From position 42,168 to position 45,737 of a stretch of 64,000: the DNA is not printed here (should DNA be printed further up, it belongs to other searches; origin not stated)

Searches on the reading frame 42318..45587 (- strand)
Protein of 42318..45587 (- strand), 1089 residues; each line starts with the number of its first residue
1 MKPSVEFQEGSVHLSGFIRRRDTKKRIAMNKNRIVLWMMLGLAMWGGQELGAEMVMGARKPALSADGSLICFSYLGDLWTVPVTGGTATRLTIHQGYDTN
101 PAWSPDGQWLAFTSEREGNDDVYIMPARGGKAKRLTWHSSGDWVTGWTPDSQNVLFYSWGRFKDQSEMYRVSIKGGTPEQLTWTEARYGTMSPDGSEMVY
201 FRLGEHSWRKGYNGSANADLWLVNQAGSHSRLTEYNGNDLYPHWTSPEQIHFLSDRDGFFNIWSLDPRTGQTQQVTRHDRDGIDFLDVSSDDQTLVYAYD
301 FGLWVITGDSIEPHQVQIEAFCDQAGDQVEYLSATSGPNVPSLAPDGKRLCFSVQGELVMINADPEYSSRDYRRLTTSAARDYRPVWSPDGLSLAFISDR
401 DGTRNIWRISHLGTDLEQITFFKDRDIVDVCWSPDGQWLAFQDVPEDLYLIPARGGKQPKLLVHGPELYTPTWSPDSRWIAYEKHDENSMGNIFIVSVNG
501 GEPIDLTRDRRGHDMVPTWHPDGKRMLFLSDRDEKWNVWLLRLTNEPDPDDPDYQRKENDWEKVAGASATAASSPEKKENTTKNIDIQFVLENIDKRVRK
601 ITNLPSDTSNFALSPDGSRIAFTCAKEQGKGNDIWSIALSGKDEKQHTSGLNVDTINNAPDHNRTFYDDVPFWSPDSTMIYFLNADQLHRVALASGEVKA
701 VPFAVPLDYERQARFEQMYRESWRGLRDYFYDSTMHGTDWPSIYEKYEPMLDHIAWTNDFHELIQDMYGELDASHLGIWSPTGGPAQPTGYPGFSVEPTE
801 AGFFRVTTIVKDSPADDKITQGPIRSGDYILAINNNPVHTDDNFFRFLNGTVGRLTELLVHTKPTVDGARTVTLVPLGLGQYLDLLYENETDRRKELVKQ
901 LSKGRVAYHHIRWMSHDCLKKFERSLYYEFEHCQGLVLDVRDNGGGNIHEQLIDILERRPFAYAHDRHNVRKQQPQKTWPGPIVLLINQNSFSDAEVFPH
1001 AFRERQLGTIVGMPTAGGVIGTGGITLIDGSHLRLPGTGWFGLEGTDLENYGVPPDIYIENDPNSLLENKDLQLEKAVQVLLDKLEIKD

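Call 55: search_protein_families(library=pfam, proteins=[window:42318-45587:-])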
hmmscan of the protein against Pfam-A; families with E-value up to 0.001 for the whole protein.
window:42318-45587:- (1089 aa): 8 families
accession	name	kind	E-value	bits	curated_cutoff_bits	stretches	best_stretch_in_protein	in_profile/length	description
PF07676.18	PD40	-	5.3e-56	186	20.9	4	89-124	2-38/38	WD40-like Beta Propeller Repeat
PF03572.23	Peptidase_S41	-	1.1e-26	93.9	24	1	907-1058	3-164/165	Peptidase family S41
PF00930.27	DPPIV_N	-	1.7e-22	80.1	22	1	73-146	20-89/354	Dipeptidyl peptidase IV (DPP IV) N-terminal region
PF14684.11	Tricorn_C1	-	2.4e-18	66.2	24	1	712-769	2-59/59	Tricorn protease C1 domain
PF25174.1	Beta-prop_THOC3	-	3.4e-11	43.1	305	1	386-526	53-186/272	THOC3 beta-propeller domain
PF17820.7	PDZ_6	-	2.1e-07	31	27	1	806-860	2-52/54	PDZ domain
PF24817.1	WD40_WDHD1_1st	-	7e-05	22.6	109.9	0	386-447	229-288/291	WDHD1 first WD40 domain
PF14685.13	PDZ_Tricorn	-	0.00026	21.4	25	1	802-873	12-87/88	Tricorn protease PDZ domain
